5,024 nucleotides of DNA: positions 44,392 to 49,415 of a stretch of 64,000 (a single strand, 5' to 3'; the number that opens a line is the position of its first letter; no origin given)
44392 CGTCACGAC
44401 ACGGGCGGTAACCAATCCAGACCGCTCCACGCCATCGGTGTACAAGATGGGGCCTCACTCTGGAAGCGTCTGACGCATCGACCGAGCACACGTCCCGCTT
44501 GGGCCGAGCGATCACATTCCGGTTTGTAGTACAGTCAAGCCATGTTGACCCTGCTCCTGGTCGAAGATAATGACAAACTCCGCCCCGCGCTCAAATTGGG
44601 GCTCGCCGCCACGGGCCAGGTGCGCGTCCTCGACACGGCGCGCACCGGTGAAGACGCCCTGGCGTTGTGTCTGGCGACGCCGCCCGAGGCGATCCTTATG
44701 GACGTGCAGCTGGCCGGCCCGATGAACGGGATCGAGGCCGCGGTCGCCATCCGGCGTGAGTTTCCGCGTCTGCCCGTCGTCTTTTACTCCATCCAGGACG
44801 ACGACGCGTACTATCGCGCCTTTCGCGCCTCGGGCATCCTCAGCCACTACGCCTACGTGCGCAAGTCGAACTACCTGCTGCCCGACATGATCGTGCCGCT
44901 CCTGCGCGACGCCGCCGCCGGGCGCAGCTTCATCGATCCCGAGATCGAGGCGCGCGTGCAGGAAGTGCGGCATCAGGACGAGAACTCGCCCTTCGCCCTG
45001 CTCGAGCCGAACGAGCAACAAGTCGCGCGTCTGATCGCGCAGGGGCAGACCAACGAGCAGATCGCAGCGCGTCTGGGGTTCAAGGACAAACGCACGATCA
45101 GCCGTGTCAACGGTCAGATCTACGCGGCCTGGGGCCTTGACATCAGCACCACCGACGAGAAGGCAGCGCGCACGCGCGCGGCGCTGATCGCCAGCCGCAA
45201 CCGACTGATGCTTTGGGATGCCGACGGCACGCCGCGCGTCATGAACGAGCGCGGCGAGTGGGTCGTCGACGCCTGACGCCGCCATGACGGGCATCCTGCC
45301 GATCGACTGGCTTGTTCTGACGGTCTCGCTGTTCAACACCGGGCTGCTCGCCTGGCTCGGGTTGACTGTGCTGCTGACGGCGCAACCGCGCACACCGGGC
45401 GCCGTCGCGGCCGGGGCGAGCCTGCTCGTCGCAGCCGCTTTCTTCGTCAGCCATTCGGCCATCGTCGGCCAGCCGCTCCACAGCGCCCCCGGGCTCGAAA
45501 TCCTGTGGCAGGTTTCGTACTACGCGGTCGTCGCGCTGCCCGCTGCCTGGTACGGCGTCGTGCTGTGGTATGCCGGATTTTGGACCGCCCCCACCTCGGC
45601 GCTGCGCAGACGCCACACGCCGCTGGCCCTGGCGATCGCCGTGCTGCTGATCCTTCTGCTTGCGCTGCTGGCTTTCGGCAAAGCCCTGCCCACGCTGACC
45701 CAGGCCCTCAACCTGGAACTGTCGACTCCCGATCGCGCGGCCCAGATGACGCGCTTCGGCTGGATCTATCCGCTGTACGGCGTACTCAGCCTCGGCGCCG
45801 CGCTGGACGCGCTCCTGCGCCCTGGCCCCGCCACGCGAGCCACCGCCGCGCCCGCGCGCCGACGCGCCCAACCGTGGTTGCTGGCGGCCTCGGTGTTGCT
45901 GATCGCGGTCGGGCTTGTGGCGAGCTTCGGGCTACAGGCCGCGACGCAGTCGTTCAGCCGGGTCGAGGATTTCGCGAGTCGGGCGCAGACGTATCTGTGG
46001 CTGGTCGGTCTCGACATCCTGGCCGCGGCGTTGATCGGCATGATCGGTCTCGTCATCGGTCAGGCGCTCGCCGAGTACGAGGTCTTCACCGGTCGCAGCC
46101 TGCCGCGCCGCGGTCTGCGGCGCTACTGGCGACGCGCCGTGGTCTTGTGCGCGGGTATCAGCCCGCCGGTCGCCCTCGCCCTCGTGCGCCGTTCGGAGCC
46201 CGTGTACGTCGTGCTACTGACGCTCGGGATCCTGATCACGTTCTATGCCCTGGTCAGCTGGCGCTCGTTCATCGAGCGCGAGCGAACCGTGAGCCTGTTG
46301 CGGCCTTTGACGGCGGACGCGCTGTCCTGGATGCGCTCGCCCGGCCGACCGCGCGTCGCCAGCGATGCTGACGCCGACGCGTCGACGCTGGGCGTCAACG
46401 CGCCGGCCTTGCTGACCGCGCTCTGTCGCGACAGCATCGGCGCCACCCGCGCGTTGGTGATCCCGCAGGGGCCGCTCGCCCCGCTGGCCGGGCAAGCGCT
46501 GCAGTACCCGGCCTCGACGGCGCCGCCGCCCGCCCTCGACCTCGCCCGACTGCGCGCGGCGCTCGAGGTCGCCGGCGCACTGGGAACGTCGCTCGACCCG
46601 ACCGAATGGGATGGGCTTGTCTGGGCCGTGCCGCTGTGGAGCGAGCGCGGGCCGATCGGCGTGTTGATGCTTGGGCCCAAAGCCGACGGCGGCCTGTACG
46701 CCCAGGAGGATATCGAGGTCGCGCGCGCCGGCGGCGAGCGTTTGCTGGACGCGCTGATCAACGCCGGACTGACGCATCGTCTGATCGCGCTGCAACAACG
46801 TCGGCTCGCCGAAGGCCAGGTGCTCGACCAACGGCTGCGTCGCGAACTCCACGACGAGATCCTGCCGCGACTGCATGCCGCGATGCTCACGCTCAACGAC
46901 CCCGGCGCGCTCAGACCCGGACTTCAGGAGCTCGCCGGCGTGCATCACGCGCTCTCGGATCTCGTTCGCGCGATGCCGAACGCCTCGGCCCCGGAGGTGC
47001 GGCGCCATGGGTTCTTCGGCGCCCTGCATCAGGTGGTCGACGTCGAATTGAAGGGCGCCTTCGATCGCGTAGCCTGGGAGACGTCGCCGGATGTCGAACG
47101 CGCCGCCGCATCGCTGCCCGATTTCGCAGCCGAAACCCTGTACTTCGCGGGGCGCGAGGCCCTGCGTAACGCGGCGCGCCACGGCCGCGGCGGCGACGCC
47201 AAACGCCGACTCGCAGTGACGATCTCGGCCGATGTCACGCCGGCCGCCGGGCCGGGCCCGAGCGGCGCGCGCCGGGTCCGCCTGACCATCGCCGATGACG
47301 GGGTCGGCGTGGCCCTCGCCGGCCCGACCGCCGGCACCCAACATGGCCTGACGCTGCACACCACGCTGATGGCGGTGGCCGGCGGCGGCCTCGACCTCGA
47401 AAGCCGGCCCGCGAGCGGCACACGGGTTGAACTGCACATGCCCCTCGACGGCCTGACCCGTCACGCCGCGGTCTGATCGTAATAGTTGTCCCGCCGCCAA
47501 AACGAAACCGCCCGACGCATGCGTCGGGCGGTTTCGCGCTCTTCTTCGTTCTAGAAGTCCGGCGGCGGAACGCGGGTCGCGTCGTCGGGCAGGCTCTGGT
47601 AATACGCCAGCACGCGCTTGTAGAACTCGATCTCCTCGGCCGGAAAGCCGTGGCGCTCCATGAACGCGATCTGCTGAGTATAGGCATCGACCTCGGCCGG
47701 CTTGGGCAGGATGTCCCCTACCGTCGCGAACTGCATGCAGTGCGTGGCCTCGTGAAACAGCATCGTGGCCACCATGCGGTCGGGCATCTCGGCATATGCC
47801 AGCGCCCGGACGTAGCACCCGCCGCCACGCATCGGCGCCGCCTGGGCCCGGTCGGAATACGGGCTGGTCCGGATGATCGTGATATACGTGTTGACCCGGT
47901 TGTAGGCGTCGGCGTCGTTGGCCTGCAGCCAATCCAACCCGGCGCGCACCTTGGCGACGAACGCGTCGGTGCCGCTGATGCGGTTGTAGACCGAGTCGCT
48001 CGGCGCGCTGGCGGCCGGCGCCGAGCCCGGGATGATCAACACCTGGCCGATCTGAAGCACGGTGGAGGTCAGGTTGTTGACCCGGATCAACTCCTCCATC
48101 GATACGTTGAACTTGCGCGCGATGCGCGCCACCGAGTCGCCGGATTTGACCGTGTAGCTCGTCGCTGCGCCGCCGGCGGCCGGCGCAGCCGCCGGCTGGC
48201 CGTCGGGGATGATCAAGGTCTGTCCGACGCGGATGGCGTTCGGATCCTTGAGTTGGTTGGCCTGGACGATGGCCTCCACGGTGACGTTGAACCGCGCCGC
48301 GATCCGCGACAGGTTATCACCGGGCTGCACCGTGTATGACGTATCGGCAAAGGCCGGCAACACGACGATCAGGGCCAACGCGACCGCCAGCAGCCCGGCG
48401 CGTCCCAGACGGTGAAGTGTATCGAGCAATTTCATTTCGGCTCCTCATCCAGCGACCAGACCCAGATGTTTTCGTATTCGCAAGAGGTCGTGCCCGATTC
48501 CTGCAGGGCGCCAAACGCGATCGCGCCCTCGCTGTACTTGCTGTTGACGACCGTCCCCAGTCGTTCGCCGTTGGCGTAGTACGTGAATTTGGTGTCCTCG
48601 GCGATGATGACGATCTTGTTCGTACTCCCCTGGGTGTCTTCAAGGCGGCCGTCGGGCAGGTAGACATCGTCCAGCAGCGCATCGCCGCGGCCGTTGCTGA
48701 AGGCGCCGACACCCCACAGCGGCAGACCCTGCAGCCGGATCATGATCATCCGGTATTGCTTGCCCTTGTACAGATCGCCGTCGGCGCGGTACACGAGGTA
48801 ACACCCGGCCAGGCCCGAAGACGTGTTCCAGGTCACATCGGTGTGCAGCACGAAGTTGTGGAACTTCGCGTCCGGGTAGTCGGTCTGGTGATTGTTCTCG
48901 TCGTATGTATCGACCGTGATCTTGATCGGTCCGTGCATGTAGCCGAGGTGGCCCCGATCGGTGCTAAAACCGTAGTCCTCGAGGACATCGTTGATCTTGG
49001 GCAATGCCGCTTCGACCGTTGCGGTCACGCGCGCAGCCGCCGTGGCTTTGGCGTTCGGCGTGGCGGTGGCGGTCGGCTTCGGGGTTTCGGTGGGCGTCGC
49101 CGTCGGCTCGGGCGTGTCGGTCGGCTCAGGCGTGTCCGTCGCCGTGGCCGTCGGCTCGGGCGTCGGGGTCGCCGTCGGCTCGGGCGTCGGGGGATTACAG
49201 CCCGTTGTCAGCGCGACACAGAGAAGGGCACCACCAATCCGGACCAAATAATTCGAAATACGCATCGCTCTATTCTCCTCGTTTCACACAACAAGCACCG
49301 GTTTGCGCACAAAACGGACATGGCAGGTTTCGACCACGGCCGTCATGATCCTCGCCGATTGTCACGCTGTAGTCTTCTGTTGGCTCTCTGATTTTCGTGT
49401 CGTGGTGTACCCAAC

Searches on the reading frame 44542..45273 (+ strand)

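Call 6: search_protein_families(library=pfam, proteins=[window:44542-45273:+], max_evalue=0.01)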
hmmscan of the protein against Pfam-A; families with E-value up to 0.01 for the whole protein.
window:44542-45273:+ (244 aa): 3 families
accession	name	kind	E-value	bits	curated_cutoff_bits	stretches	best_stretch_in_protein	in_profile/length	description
PF00072.30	Response_reg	-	2.6e-12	47.3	30.2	1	5-98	2-92/111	Response regulator receiver domain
PF00196.25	GerE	-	7.7e-05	22.7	23.5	1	156-182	5-31/57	Bacterial regulatory proteins, luxR family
PF13384.12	HTH_23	-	0.004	17.4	24.6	1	159-188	8-36/50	Homeodomain-like domain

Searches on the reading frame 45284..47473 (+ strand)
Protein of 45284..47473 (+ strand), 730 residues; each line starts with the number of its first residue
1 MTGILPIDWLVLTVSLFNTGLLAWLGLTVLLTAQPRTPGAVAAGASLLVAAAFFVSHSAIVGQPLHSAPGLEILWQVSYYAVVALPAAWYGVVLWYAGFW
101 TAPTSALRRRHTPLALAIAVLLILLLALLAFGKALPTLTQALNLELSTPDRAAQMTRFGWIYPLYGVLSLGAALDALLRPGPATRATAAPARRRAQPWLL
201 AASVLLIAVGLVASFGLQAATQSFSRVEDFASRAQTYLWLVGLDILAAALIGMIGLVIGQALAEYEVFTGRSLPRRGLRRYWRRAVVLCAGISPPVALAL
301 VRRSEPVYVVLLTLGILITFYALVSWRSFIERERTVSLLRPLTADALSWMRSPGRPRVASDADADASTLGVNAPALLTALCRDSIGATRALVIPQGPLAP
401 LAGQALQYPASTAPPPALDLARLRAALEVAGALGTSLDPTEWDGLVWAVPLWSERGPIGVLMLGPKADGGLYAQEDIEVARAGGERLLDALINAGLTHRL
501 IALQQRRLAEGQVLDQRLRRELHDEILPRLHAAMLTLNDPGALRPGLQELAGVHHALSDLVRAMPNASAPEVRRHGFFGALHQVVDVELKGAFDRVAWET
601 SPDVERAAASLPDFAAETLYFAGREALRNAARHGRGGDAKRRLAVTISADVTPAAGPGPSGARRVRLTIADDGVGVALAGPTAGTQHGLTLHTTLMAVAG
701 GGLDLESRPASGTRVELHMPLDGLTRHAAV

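Call 6: search_protein_families(library=pfam, proteins=[window:45284-47473:+], max_evalue=0.01)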
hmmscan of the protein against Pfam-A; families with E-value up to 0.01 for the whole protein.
window:45284-47473:+ (730 aa): 2 families
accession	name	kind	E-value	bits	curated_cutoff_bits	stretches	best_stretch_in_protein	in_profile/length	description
PF02518.31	HATPase_c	-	1.3e-06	29.2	26.4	1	619-722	6-110/111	Histidine kinase-, DNA gyrase B-, and HSP90-like ATPase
PF13581.12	HATPase_c_2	-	0.0026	18.2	27.4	1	609-679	22-82/127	Histidine kinase-like ATPase domain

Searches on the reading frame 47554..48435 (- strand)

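Call 6: search_protein_families(library=pfam, proteins=[window:47554-48435:-], max_evalue=0.01)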
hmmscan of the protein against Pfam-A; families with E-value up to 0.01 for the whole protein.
window:47554-48435:- (294 aa): 8 families
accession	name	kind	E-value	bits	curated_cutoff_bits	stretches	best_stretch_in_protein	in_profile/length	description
PF01476.26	LysM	-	5.2e-37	126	20.9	2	34-77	1-43/43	LysM domain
PF23473.1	LysM3_LYK4_5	-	2.8e-17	63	29.3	2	33-77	4-47/48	LYK4/5 LysM3 domain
PF23446.1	LysM1_NFP_LYK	-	1.2e-09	39.3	36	2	100-136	16-54/60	NFP/LYK LysM1 domain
PF23462.1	LysM3_NFP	-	2.6e-08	34.7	28.1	1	34-64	5-35/48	NFP LysM3 domain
PF23472.1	LysM2_CERK1_LYK3_4_5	-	5e-07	30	27.4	1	30-77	4-54/56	LYK3/4/5 LysM2 domain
PF23577.1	LysM_RLK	-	8.1e-06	26.2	27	0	34-56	3-24/44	LysM domain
PF23457.1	LysM2_NFP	-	0.0026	18.2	36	0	29-77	3-54/56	NFP LysM2 domain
PF22310.2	NMB0315_dom_I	-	0.0033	18.2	27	0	35-61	7-33/83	NMB0315-like, domain I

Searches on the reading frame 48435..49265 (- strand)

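Call 32: search_protein_families(library=pfam, proteins=[window:48435-49265:-], max_evalue=0.01)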
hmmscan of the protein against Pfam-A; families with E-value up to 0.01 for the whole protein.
window:48435-49265:- (277 aa): 1 family
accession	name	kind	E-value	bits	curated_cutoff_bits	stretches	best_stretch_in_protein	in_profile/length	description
PF06439.18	3keto-disac_hyd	-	0.0017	18.9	26.8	1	126-269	42-186/187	3-keto-disaccharide hydrolase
